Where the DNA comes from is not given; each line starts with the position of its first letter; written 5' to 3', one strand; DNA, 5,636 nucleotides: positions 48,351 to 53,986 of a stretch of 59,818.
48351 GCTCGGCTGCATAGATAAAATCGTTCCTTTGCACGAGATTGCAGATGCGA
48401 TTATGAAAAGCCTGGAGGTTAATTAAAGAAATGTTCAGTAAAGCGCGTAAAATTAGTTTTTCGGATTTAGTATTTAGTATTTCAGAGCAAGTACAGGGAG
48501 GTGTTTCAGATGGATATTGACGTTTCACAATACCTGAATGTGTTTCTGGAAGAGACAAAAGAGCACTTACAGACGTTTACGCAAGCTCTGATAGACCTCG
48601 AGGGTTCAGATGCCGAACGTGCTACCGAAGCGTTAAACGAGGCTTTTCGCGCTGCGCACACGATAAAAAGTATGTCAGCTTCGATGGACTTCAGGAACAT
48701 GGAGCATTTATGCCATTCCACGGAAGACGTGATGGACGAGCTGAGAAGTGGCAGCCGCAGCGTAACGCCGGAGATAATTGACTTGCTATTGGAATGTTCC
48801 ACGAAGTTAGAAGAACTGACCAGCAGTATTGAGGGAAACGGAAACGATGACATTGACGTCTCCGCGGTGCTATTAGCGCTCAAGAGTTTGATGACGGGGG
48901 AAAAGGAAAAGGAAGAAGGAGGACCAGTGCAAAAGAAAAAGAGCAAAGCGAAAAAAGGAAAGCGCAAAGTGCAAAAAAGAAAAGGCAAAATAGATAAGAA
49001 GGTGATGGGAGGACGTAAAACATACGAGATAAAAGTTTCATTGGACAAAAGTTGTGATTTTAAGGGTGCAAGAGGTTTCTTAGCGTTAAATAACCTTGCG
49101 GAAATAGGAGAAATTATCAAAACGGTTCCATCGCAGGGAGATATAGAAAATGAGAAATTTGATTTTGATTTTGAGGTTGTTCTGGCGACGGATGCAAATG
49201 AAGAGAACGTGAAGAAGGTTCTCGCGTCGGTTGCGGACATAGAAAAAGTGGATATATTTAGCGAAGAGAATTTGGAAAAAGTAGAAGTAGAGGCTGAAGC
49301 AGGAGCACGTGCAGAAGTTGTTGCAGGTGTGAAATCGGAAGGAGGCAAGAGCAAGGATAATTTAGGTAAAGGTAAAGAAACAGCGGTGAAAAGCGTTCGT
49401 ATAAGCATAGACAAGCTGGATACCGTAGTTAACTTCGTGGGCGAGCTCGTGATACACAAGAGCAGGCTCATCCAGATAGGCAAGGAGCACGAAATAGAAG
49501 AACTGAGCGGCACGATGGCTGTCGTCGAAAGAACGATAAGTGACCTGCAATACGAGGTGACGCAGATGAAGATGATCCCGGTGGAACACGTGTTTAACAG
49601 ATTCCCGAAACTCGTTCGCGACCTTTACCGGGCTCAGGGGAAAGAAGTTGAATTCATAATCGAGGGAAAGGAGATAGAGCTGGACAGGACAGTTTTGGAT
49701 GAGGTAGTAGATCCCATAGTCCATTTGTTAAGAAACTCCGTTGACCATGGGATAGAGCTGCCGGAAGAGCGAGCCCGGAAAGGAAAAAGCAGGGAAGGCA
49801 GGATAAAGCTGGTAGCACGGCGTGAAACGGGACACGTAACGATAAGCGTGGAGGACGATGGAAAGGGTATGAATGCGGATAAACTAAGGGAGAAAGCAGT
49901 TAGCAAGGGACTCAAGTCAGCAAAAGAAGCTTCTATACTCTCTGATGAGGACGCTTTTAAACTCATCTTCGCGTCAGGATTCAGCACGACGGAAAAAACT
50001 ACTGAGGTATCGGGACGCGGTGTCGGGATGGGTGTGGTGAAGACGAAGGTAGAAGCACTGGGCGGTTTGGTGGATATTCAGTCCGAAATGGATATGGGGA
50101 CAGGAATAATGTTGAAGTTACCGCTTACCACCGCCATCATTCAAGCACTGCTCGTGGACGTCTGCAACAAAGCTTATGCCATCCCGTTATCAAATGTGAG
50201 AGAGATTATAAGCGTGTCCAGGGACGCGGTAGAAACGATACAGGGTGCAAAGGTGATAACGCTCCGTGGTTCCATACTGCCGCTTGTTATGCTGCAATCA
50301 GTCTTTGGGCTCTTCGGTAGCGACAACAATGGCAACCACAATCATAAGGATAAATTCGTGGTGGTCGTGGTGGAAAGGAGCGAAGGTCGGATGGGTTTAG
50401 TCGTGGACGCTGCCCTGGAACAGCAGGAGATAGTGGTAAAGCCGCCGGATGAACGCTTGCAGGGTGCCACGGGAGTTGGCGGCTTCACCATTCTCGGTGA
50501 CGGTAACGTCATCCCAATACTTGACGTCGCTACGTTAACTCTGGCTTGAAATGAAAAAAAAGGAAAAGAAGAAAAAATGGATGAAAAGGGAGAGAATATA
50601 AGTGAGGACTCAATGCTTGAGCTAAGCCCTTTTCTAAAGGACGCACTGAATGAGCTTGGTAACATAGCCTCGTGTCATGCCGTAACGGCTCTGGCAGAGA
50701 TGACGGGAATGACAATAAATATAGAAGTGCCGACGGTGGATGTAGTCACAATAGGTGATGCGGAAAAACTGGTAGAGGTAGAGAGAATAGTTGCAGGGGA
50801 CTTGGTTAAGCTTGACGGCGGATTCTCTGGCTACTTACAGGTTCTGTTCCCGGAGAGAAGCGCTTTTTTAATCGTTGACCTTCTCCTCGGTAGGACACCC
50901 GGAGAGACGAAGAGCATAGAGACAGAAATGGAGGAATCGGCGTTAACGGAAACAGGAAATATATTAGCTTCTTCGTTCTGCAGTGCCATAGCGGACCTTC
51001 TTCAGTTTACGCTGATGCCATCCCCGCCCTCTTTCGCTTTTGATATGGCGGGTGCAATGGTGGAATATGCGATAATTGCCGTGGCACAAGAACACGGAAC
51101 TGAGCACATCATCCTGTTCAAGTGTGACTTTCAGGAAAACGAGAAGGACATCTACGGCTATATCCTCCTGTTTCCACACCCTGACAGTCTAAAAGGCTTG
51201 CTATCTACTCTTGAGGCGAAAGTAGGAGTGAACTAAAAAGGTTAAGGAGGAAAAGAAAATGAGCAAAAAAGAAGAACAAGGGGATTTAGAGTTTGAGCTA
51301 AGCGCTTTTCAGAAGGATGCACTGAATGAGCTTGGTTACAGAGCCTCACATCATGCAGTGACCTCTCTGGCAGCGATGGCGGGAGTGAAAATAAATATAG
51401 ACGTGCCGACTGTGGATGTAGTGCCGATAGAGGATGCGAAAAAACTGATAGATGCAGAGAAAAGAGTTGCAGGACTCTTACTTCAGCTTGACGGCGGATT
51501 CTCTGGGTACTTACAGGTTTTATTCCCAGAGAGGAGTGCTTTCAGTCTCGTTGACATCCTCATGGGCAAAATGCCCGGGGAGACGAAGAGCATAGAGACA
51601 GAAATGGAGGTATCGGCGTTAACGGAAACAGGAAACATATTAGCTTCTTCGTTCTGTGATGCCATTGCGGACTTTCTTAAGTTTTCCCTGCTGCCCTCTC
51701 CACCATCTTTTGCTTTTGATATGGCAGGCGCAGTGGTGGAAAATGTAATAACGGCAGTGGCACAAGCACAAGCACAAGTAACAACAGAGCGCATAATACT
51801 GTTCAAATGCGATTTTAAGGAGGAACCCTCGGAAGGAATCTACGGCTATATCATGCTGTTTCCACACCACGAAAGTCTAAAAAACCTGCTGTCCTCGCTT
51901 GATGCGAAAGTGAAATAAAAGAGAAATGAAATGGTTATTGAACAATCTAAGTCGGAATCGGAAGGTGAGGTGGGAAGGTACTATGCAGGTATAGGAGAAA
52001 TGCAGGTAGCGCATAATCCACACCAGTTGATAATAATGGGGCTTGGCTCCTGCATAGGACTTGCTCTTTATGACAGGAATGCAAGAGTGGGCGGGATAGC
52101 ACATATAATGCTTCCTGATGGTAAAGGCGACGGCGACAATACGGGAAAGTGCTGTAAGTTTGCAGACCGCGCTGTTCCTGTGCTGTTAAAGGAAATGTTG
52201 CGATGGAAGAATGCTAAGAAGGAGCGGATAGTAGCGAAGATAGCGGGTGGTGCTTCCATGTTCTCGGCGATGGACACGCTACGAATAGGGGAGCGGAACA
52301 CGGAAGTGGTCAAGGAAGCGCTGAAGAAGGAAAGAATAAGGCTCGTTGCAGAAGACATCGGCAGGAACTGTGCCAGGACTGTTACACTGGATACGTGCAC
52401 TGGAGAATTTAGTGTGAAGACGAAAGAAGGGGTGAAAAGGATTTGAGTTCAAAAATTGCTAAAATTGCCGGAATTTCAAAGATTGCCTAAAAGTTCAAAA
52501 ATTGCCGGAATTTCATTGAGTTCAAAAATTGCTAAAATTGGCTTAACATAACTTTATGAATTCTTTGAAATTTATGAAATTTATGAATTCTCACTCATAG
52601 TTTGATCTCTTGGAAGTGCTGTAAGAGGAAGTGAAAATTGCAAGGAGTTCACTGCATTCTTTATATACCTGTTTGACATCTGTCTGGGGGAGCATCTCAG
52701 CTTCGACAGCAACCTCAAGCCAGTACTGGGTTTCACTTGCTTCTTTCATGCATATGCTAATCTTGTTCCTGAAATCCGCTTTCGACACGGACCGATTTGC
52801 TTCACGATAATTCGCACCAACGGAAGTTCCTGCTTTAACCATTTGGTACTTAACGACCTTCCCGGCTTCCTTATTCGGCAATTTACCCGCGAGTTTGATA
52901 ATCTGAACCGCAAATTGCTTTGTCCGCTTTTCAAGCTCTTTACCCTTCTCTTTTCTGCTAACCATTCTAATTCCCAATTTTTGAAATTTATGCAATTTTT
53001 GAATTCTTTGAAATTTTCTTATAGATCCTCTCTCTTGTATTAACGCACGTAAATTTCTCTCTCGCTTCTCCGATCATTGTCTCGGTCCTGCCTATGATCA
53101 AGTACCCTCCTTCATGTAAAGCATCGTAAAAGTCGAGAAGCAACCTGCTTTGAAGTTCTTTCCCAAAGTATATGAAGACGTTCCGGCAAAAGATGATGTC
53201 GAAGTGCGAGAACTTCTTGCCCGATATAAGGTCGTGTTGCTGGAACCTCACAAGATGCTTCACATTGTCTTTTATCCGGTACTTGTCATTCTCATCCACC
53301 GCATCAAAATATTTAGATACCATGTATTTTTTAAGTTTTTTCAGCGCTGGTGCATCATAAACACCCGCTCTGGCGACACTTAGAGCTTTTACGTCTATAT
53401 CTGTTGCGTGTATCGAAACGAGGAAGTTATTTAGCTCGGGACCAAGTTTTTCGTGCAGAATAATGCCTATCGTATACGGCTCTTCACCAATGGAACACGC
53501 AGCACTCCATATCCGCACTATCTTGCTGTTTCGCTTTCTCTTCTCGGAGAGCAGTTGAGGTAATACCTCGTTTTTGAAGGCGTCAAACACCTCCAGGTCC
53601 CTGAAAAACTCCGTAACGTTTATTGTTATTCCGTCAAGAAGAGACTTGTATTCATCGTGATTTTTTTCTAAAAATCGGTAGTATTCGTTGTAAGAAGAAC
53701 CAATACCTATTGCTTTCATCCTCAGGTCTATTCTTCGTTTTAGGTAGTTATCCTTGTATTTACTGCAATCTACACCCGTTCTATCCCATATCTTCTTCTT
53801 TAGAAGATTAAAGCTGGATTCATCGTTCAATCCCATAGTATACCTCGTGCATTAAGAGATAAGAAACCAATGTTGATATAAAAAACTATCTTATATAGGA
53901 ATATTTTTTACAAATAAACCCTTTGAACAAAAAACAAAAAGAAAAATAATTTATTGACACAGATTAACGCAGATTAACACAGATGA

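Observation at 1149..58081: Gene-punctuating hairpin repeat family with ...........-type arms: about 30 copies in 60 kb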

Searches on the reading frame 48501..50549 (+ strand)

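Call 16: search_protein_families(library=ncbifam, proteins=[window:48501-50549:+])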
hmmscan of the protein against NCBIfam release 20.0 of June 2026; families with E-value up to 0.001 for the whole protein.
window:48501-50549:+ (682 aa): 18 families
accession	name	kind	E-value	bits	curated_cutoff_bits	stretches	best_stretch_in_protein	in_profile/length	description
NF041336.1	CheA_Halo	equivalog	9.3e-162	540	950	1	9-679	2-666/666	chemotaxis protein CheA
NF007835.0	PRK10547.1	equivalog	1.6e-112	377.3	793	1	6-679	1-656/670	chemotaxis protein CheA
NF008298.1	PRK11086.1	subfamily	5.9e-09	34.9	520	1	483-543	471-526/529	DcuS/MalK family sensor histidine kinase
NF047874.1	MASE3_PAS_HK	subfamily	1.2e-08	34.2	560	1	484-545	566-628/655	MASE3 domain-containing sensor histidine kinase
NF007688.0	PRK10364.1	equivalog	3.6e-07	29.3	479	0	500-543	409-452/460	two-component system sensor histidine kinase ZraS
NF010411.0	PRK13837.1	equivalog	7e-07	27.6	647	1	483-576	621-707/828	two-component system VirA-like sensor kinase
NF046044.1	PnpS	equivalog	5.1e-06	25.7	400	1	501-541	350-390/390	two-component system histidine kinase PnpS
NF041832.1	near_NosP_CTERM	subfamily_domain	9.3e-06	24.9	400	0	431-464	137-170/370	NahK/ErcS family hybrid sensor histidine kinase/response regulator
TIGR02916.1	PEP_his_kin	equivalog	1.5e-05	23.8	300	0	427-466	593-632/679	XrtA/PEP-CTERM system histidine kinase PrsK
NF008543.0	PRK11466.1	equivalog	1.6e-05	23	982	0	17-75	823-882/914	TMAO reductase system sensor histidine kinase/response regulator TorS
NF041947.1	LuxQ_Vibrio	equivalog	2.1e-05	22.7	1200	1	483-546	636-700/843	quorum-sensing autoinducer 2 sensor kinase/phosphatase LuxQ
NF011874.0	PRK15347.1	equivalog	2.5e-05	22.5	852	0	500-545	572-617/921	two component system sensor kinase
TIGR02956.1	TMAO_torS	equivalog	2.7e-05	22.5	676.5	0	486-545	627-685/967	TMAO reductase system sensor histidine kinase/response regulator TorS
NF008468.0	PRK11360.1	equivalog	9.2e-05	21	646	0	500-544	566-610/616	two-component system sensor histidine kinase AtoS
NF033092.0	HK_WalK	equivalog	9.9e-05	21.1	725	0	500-542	552-594/594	cell wall metabolism sensor histidine kinase WalK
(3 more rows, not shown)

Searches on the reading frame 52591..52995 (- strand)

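Call 32: search_protein_families(library=pfam, max_evalue=0.01, proteins=[window:52591-52995:-])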
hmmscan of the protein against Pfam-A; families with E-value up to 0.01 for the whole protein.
window:52591-52995:- (134 aa): 1 family
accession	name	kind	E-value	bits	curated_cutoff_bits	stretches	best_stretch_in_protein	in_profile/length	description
PF05635.17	23S_rRNA_IVP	-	5.8e-21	75.1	33.8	1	23-121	7-104/106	23S rRNA-intervening sequence protein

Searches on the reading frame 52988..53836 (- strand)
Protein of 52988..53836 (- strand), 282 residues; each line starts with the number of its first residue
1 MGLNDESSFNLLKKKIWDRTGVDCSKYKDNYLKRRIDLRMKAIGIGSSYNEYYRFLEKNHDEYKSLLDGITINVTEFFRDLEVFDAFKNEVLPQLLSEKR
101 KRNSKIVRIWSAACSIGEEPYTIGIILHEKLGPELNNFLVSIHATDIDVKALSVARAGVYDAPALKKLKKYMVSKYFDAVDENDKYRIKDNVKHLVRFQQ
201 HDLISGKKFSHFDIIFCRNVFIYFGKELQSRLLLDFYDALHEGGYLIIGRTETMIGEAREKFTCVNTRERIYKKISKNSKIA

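Call 32: search_protein_families(library=pfam, max_evalue=0.01, proteins=[window:52988-53836:-])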
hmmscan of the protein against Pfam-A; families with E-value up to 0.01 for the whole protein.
window:52988-53836:- (282 aa): 4 families
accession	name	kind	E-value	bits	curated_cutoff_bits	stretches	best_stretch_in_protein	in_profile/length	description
PF01739.24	CheR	-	8.9e-58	195.4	27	1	73-269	1-193/195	CheR methyltransferase, SAM binding domain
PF03705.20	CheR_N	-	9.7e-13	48.1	27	1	9-59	3-52/53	CheR methyltransferase, all-alpha domain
PF08242.18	Methyltransf_12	-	2.6e-05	25.3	30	1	189-246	44-98/98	Methyltransferase domain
PF08241.18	Methyltransf_11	-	0.0014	19.7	21.2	0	187-248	37-95/95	Methyltransferase domain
